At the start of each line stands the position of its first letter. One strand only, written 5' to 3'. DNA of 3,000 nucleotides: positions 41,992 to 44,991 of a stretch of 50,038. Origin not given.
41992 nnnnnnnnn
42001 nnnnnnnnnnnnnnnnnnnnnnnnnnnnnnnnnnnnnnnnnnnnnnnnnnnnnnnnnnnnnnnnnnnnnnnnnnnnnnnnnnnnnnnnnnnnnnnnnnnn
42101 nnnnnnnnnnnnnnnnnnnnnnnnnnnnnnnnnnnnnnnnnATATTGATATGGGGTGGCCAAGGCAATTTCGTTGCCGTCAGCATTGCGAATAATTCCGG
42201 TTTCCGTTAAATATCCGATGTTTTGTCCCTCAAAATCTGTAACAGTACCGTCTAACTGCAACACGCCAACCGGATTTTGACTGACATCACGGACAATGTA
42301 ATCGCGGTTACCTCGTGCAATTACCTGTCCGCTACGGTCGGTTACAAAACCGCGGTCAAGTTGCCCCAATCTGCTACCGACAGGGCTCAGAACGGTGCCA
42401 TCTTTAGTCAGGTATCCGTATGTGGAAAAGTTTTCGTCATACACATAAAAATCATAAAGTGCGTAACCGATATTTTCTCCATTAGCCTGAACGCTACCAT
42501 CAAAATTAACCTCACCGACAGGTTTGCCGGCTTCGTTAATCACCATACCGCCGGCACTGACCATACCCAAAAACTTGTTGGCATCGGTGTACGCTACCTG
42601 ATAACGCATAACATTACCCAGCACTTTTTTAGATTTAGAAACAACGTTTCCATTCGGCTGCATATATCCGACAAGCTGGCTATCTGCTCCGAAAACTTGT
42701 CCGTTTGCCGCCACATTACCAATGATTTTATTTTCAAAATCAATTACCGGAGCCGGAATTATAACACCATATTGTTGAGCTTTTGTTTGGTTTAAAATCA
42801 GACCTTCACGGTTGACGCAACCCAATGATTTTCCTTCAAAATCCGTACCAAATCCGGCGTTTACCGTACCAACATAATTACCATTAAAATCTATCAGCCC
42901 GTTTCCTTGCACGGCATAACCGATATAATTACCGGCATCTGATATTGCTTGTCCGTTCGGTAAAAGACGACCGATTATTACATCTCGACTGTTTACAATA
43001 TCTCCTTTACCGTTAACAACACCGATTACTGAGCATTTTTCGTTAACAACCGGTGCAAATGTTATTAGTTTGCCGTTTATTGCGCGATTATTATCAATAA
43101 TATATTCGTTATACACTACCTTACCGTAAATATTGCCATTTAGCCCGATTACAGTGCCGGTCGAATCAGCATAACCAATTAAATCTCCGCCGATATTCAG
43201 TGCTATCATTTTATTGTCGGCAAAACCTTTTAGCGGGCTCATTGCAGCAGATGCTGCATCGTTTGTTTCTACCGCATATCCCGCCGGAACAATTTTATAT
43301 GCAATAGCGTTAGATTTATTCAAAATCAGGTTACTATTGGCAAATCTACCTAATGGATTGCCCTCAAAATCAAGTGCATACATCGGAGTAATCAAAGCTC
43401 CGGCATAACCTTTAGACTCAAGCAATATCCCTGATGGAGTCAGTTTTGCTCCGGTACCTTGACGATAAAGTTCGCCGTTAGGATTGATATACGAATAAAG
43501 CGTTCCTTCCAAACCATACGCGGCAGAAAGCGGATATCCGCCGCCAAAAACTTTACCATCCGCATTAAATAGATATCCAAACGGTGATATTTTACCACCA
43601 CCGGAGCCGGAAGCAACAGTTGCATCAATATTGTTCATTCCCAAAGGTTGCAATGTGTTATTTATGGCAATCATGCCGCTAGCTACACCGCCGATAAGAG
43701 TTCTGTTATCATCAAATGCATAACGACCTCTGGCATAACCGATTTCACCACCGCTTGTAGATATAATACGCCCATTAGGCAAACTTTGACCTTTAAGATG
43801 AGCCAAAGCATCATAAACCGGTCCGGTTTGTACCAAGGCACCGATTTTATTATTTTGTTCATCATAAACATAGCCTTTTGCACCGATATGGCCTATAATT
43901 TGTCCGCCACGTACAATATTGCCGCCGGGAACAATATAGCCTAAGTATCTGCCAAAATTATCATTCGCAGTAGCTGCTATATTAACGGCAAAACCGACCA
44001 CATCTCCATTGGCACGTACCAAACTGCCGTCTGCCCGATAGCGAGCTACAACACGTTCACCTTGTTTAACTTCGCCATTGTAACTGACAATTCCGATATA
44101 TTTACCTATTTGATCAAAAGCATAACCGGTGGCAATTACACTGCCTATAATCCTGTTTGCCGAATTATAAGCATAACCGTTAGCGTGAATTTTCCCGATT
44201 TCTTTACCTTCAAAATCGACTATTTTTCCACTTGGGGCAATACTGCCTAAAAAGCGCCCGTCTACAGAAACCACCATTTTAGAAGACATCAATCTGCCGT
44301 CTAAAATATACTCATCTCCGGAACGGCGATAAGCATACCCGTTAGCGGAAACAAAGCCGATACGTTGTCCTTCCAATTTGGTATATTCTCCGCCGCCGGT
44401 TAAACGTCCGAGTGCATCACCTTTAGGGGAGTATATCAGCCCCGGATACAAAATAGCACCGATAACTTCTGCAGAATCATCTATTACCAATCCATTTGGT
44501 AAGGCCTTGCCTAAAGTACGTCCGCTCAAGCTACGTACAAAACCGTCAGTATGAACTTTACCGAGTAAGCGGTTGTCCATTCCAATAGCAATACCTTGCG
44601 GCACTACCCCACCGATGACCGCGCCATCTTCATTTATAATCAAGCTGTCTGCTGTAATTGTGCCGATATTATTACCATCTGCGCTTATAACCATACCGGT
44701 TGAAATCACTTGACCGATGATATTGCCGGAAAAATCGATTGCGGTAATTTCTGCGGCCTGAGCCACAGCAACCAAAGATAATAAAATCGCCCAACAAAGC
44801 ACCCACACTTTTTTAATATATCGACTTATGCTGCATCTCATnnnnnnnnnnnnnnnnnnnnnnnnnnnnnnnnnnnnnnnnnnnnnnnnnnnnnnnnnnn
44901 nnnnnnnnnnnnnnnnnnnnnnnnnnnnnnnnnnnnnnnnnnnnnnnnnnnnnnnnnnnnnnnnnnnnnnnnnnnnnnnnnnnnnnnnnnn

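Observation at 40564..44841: VirB10 with an ~870-residue repeat insertion between the inner-membrane anchor and the proline-rich linker and barrel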

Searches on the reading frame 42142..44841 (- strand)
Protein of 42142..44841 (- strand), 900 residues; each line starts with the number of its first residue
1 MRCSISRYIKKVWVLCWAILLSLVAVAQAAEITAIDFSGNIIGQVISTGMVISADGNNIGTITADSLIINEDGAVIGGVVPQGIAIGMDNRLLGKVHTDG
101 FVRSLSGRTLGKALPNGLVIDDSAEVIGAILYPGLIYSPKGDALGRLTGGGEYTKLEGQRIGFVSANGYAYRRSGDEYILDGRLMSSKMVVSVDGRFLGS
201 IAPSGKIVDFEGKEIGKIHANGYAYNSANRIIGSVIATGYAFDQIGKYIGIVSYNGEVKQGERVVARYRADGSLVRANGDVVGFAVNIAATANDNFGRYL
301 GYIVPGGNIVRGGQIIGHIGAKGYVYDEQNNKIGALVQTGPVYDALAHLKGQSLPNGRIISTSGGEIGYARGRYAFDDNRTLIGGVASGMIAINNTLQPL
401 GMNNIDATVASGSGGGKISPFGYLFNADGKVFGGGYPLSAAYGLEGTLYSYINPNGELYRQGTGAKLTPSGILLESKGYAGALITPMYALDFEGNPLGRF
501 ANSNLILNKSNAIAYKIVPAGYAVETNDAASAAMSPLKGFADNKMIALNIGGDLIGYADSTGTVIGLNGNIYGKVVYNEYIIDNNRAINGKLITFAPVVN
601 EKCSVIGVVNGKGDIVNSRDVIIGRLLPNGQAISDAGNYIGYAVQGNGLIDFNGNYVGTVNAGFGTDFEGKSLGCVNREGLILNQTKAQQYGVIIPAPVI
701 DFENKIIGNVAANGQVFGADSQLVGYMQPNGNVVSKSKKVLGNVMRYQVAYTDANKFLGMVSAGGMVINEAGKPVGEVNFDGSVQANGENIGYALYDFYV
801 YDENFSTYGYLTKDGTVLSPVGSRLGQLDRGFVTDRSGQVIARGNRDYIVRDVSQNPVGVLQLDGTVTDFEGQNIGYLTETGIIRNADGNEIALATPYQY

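Call 34: find_homologous_proteins(query=window:42142-44841:-, max_evalue=0.00001)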
Query window:42142-44841:- (900 aa): 909 proteins with E <= 0.00001 among 8000 candidates; the best 120 are listed.
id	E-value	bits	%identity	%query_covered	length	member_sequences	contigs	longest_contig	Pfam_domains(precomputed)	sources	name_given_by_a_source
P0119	0.0e+0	1923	98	100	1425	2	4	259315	PF21784.4,PF12396.15,PF21785.4,PF03743.20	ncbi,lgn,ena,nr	ncbi:MAG: TrbI/VirB10 family protein [Alphaproteobacteria bacterium]|nr:TrbI/VirB10 family protein [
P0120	0.0e+0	1563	79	100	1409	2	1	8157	PF21784.4,PF12396.15,PF21785.4,PF03743.20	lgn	-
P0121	0.0e+0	1563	78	100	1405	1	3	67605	PF21784.4,PF21785.4,PF03743.20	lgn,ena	-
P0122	0.0e+0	1440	73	100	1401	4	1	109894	PF21784.4,PF12396.15,PF21785.4,PF03743.20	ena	-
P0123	0.0e+0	1435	72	100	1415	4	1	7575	PF21784.4,PF12396.15,PF21785.4,PF03743.20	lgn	-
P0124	0.0e+0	1426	71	100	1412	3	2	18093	PF21784.4,PF12396.15,PF21785.4,PF03743.20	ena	-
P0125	0.0e+0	1420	71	99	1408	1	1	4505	PF21784.4,PF21785.4,PF03743.20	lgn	-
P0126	0.0e+0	1419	72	100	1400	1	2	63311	PF21784.4,PF12396.15,PF21785.4,PF03743.20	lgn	-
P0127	0.0e+0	1415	71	100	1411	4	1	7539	PF21784.4,PF21785.4,PF03743.20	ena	-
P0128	0.0e+0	1410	70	100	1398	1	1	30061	PF21784.4,PF21785.4,PF03743.20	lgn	-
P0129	0.0e+0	1385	70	100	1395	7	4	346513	PF21784.4,PF21785.4,PF03743.20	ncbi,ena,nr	ncbi:MAG: TrbI/VirB10 family protein [Alphaproteobacteria bacterium]|nr:TrbI/VirB10 family protein [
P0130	0.0e+0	1370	69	100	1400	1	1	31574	PF21784.4,PF21785.4,PF03743.20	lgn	-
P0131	0.0e+0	1317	66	100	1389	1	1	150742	PF21784.4,PF12396.15,PF21785.4,PF03743.20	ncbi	-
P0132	0.0e+0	1300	66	99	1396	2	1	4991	PF21784.4,PF21785.4,PF03743.20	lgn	-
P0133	0.0e+0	1295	66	99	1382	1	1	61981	PF21784.4,PF21785.4,PF03743.20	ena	-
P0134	0.0e+0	1285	66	99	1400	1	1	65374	PF21784.4,PF21785.4,PF03743.20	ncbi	-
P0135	0.0e+0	1280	66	99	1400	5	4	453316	PF21784.4,PF21785.4,PF03743.20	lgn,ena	-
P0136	0.0e+0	1276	64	99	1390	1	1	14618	PF21784.4,PF12396.15,PF21785.4,PF03743.20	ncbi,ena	-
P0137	0.0e+0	1275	63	100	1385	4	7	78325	PF21784.4,PF21785.4,PF03743.20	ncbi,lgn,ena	-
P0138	0.0e+0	1274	65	99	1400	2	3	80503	PF21784.4,PF21785.4,PF03743.20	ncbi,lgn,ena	-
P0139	0.0e+0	1262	62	100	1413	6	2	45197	PF21784.4,PF21785.4,PF03743.20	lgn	-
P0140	0.0e+0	1262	63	100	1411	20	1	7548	PF21784.4,PF12396.15,PF21785.4,PF03743.20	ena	-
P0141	0.0e+0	1259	63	100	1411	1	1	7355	PF21784.4,PF12396.15,PF21785.4,PF03743.20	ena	-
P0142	0.0e+0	1255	63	99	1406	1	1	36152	PF21784.4,PF12396.15,PF21785.4,PF03743.20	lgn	-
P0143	0.0e+0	1253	63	100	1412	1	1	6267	PF21784.4,PF12396.15,PF21785.4,PF03743.20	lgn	-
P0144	0.0e+0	1247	64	97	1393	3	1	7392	PF21784.4,PF21785.4,PF03743.20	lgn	-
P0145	0.0e+0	1234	62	100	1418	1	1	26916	PF21784.4,PF21785.4,PF03743.20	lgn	-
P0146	0.0e+0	1232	62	99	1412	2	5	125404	PF21784.4,PF21785.4,PF03743.20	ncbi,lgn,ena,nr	ncbi:MAG: TrbI/VirB10 family protein [Alphaproteobacteria bacterium]|nr:TrbI/VirB10 family protein [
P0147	0.0e+0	1231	62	100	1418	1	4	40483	PF21784.4,PF12396.15,PF21785.4,PF03743.20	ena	-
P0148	0.0e+0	1231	63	99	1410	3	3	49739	PF21784.4,PF12396.15,PF21785.4,PF03743.20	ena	-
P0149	0.0e+0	1223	62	100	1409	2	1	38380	PF21784.4,PF12396.15,PF21785.4,PF03743.20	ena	-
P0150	0.0e+0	1223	63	99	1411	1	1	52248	PF21784.4,PF21785.4,PF03743.20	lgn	-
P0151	0.0e+0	1219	62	100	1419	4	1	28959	PF21784.4,PF12396.15,PF21785.4,PF03743.20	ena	-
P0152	0.0e+0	1218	62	100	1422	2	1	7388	PF21784.4,PF21785.4,PF03743.20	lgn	-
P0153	0.0e+0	1215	62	100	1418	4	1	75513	PF21784.4,PF21785.4,PF03743.20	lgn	-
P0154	0.0e+0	1215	61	99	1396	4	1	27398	PF21784.4,PF21785.4,PF03743.20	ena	-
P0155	0.0e+0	1197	63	98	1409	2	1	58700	PF21784.4,PF21785.4,PF03743.20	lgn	-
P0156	0.0e+0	1196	60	99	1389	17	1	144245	PF21784.4,PF21785.4,PF03743.20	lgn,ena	-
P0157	0.0e+0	1190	59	100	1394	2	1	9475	PF21784.4,PF21785.4,PF03743.20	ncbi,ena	-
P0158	0.0e+0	1174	57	100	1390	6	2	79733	PF21784.4,PF12396.15,PF21785.4,PF03743.20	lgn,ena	-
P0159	0.0e+0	1165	59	97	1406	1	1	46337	PF21784.4,PF21785.4,PF03743.20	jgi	-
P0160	0.0e+0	1163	60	99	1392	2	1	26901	PF21784.4,PF03743.20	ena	-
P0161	0.0e+0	1160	59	99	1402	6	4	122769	PF21784.4,PF21785.4,PF03743.20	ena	-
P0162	0.0e+0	1153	59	97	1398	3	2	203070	PF21784.4,PF21785.4,PF03743.20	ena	-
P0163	0.0e+0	1149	58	100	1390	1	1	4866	PF21784.4,PF12396.15,PF21785.4,PF03743.20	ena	-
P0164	0.0e+0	1146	60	97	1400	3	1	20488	PF21784.4,PF21785.4,PF03743.20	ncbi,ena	-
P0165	0.0e+0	1145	59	99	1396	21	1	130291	PF21784.4,PF21785.4,PF03743.20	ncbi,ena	-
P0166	0.0e+0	1144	58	100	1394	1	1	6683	PF21784.4,PF21785.4,PF03743.20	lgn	-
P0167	0.0e+0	1143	58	100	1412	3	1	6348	PF21784.4,PF12396.15,PF21785.4,PF03743.20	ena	-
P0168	0.0e+0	1141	59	100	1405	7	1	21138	PF21784.4,PF12396.15,PF21785.4,PF03743.20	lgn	-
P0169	0.0e+0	1141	59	99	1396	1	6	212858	PF21784.4,PF21785.4,PF03743.20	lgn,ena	-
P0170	0.0e+0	1138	58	99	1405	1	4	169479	PF21784.4,PF12396.15,PF21785.4,PF03743.20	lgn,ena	-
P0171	0.0e+0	1136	58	100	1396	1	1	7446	PF21784.4,PF12396.15,PF21785.4,PF03743.20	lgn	-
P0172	0.0e+0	1133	59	99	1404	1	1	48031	PF21784.4,PF21785.4,PF03743.20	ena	-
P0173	0.0e+0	1131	57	100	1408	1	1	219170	PF21784.4,PF12396.15,PF21785.4,PF03743.20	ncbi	-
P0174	0.0e+0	1130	57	99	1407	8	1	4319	PF21784.4,PF21785.4,PF03743.20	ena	-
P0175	0.0e+0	1130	58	100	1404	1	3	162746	PF21784.4,PF21785.4,PF03743.20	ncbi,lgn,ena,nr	ncbi:MAG: TrbI/VirB10 family protein [Alphaproteobacteria bacterium]|nr:TrbI/VirB10 family protein [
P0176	0.0e+0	1130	59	100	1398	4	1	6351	PF21784.4,PF21785.4,PF03743.20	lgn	-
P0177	0.0e+0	1125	58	100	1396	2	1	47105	PF21784.4,PF21785.4,PF03743.20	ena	-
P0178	0.0e+0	1124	57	100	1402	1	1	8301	PF21784.4,PF21785.4,PF03743.20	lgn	-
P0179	0.0e+0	1122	56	99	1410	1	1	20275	PF21784.4,PF21785.4,PF03743.20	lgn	-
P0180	0.0e+0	1121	58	100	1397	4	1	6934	PF21784.4,PF21785.4,PF03743.20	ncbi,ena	-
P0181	0.0e+0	1116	57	99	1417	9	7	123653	PF21784.4,PF21785.4,PF03743.20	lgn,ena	-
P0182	0.0e+0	1116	58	100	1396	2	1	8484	PF21784.4,PF21785.4,PF03743.20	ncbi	-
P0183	0.0e+0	1116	56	100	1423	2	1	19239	PF21784.4,PF21785.4,PF03743.20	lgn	-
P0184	0.0e+0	1114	57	99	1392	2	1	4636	PF21784.4,PF12396.15,PF21785.4,PF03743.20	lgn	-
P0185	0.0e+0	1110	57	97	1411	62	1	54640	PF19672.5,PF21784.4,PF21785.4,PF03743.20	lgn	-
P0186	0.0e+0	1107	57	100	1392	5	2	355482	PF21784.4,PF21785.4,PF03743.20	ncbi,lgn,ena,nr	ncbi:MAG: TrbI/VirB10 family protein [Alphaproteobacteria bacterium]|nr:TrbI/VirB10 family protein [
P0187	0.0e+0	1102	56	99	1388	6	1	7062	PF21784.4,PF12396.15,PF21785.4,PF03743.20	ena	-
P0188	0.0e+0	1093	57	100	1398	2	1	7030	PF21784.4,PF21785.4,PF03743.20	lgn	-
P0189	0.0e+0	1093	56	100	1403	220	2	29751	PF21784.4,PF21785.4,PF03743.20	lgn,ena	-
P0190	0.0e+0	1091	55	100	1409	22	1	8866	PF21784.4,PF21785.4,PF03743.20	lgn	-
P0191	0.0e+0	1089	56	100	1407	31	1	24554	PF21784.4,PF21785.4,PF03743.20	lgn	-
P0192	0.0e+0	1087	56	100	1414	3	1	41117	PF21784.4,PF21785.4,PF03743.20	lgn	-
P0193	0.0e+0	1085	56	100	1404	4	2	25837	PF21784.4,PF21785.4,PF03743.20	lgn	-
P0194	0.0e+0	1077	55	99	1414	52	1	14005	PF21784.4,PF21785.4,PF03743.20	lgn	-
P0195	0.0e+0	1076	55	100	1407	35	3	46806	PF21784.4,PF12396.15,PF21785.4,PF03743.20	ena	-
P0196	0.0e+0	1074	55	99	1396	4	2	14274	PF21784.4,PF03743.20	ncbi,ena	-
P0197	0.0e+0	1063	55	100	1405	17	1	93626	PF21784.4,PF12396.15,PF21785.4,PF03743.20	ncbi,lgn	-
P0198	0.0e+0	1050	53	100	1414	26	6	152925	PF21784.4,PF21785.4,PF03743.20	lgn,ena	-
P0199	0.0e+0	1044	53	100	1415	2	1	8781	PF21784.4,PF21785.4,PF03743.20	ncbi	-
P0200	0.0e+0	1043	54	98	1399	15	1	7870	PF21784.4,PF12396.15,PF21785.4,PF03743.20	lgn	-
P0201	0.0e+0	1040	54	99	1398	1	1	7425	PF21784.4,PF21785.4,PF03743.20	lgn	-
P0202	0.0e+0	1034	53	100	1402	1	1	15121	PF21784.4,PF03743.20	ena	-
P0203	0.0e+0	1033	53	99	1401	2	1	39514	PF21784.4,PF21785.4,PF03743.20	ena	-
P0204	0.0e+0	1032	52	99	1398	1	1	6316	PF21784.4,PF03743.20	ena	-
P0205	0.0e+0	1031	52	99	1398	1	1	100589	PF21784.4,PF21785.4,PF03743.20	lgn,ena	-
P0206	0.0e+0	1027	52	99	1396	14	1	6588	PF21784.4,PF03743.20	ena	-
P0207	0.0e+0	1025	54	99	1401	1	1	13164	PF21784.4,PF21785.4,PF03743.20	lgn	-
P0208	0.0e+0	1024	53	100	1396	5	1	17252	PF21784.4,PF21785.4,PF03743.20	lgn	-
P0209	0.0e+0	1022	53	99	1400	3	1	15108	PF21784.4,PF21785.4,PF03743.20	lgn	-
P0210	0.0e+0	1021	52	100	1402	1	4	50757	PF21784.4,PF03743.20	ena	-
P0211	0.0e+0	1020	52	100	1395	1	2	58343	PF21784.4,PF03743.20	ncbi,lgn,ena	-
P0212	0.0e+0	1013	52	100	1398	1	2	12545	PF21784.4,PF12396.15,PF03743.20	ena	-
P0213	0.0e+0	1012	52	100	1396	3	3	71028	PF21784.4,PF21785.4,PF03743.20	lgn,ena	-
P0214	0.0e+0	1012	52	99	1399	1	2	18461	PF21784.4,PF03743.20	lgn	-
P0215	1.9e-295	1001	51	99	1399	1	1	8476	PF21784.4,PF21785.4,PF03743.20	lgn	-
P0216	4.3e-245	834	46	99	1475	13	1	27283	PF21784.4,PF12396.15,PF21785.4,PF03743.20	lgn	-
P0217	3.4e-242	825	45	98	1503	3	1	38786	PF21784.4,PF12396.15,PF21785.4,PF03743.20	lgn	-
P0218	3.0e-241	821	45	99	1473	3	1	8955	PF21784.4,PF12396.15,PF21785.4,PF03743.20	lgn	-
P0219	1.2e-238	813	45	98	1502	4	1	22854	PF21784.4,PF12396.15,PF21785.4,PF03743.20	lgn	-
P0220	1.1e-237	810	45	97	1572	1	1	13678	PF21784.4,PF12396.15,PF21785.4,PF03743.20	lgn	-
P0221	6.0e-237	807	44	98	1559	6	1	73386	PF21784.4,PF12396.15,PF21785.4,PF03743.20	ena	-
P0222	3.0e-236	805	44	100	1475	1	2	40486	PF21784.4,PF12396.15,PF21785.4,PF03743.20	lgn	-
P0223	2.4e-234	799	44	99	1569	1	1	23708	PF21784.4,PF12396.15,PF21785.4,PF03743.20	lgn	-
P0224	3.4e-234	798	44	99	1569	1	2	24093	PF21784.4,PF12396.15,PF21785.4,PF03743.20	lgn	-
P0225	3.7e-234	798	44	99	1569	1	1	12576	PF21784.4,PF12396.15,PF21785.4,PF03743.20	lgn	-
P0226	3.9e-234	798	44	99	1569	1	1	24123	PF21784.4,PF12396.15,PF21785.4,PF03743.20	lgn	-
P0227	5.4e-234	797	44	99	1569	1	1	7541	PF21784.4,PF12396.15,PF21785.4,PF03743.20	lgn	-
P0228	5.8e-234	797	44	99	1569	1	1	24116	PF21784.4,PF12396.15,PF21785.4,PF03743.20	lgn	-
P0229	5.8e-234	797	44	99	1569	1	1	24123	PF21784.4,PF12396.15,PF21785.4,PF03743.20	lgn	-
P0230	5.9e-234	797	44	99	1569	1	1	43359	PF21784.4,PF12396.15,PF21785.4,PF03743.20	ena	-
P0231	6.6e-234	797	44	99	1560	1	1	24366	PF21784.4,PF12396.15,PF21785.4,PF03743.20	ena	-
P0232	6.6e-234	797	44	99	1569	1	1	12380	PF21784.4,PF12396.15,PF21785.4,PF03743.20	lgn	-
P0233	7.9e-234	797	44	99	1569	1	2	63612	PF21784.4,PF12396.15,PF21785.4,PF03743.20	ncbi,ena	-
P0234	7.9e-234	797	44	99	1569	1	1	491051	PF21784.4,PF12396.15,PF21785.4,PF03743.20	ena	-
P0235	8.3e-234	797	44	99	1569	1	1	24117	PF21784.4,PF12396.15,PF21785.4,PF03743.20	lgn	-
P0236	9.6e-234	797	44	99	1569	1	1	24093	PF21784.4,PF12396.15,PF21785.4,PF03743.20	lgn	-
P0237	9.9e-234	797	45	99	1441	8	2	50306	PF21784.4,PF12396.15,PF21785.4,PF03743.20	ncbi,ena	-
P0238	1.0e-233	796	44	99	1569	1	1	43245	PF21784.4,PF12396.15,PF21785.4,PF03743.20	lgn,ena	-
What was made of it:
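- Checked: Beyond chance: the repeats and the length are conserved in more than 120 orthologues (call 34).
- More than 120 full-length orthologues of near-identical length come from independent assemblies, including one at 98% identity and the same 1425 aa (call 34).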

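Call 53: predict_structure(alignment_id=A1)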
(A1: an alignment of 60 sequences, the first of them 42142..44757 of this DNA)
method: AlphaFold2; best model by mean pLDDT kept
length: 872 residues; sequences in the alignment: 60
mean_pLDDT: 92.9   pTM: 0.91
mean pLDDT of the five models: 92.9, 92.1, 91.3, 90.3, 90.1
residues with pLDDT >= 90: 745; 70-90: 114; 50-70: 9; < 50: 4
segments of 3 or more residues with pLDDT < 50: none
pLDDT, mean of each block of 10 residues (from residue 1): 80 91 91 90 90 93 91 92 95 95 93 92 91 94 92 88 91 87 89 93 90 94 92 90 92 93 94 95 93 94 94 96 95 93 95 94 92 93 69 93 93 95 93 80 93 95 96 95 95 96 94 97 96 95 95 94 95 94 96 96 94 94 96 95 94 94 97 97 97 95 96 97 95 96 94 95 96 94 94 89 86 92 95 94 95 93 93 90
secondary structure, 60 per line:
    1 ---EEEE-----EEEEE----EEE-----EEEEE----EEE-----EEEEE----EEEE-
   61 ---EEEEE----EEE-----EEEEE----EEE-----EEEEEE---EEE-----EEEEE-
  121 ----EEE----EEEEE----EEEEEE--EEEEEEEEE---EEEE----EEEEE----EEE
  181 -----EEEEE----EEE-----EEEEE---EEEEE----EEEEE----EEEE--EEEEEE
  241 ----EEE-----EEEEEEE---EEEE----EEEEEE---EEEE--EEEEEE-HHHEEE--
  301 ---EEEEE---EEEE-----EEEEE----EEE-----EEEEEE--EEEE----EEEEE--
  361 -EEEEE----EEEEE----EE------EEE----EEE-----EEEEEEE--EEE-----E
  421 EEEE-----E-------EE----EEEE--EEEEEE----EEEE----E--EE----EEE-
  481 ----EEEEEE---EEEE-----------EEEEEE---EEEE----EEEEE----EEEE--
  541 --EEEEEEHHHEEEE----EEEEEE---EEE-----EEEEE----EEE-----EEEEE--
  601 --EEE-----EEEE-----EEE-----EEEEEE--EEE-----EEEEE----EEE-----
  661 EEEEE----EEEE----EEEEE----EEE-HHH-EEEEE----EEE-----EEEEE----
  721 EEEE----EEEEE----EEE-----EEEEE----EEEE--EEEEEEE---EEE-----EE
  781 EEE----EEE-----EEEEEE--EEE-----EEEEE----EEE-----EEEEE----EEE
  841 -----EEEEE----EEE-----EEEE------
elements in order (helices of 4 or more, strands of 3 or more residues): E4-7 E13-17 E22-24 E30-34 E39-41 E47-51 E56-59 E64-68 E73-75 E81-85 E90-92 E98-103 E107-109 E115-119 E125-127 E132-136 E141-146 E149-157 E161-164 E169-173 E178-180 E186-190 E195-197 E203-207 E211-215 E220-224 E229-232 E235-240 E245-247 E253-259 E263-266 E271-276 E280-283 E286-291 E296-298 E304-308 E312-315 E321-325 E330-332 E338-343 E346-349 E354-358 E362-366 E371-375 E388-390 E395-397 E403-409 E412-414 E420-424 E444-447 E450-455 E460-463 E477-479 E485-490 E494-497 E509-514 E518-521 E526-530 E535-538 E543-548 E552-555 E560-565 E569-571 E577-581 E586-588 E594-598 E603-605 E611-614 E620-622 E628-633 E636-638 E644-648 E653-655 E661-665 E670-673 E678-682 E687-689 E695-699 E704-706 E712-716 E721-724 E729-733 E738-740 E746-750 E755-758 E761-767 E771-773 E779-783 E788-790 E796-801 E804-806 E812-816 E821-823 E829-833 E838-840 E846-850 E855-857 E863-866
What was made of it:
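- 42142..44757 (-): VirB10-C aa 29-900: rigid all-beta repeat body of about 49 seventeen-residue beta-hairpins (beta-flower / YD-like). AF2 with 60 orthologues gives pLDDT 92.9, pTM 0.91, 98 strands and no helices of 4 or more residues (call 53).
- On Beta-flower families PF21785 / PF21784: Only DSSP, pLDDT and pTM are returned for the model, without coordinates (call 53).
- On CagY-type variable-repeat VirB10: The model is all-beta (call 53).
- Closest known: RHS / YD-repeat shells. Different: The strands are 3-5 residues long (call 53).
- Tried and rejected: The strand count from the model is the better estimate (call 53).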
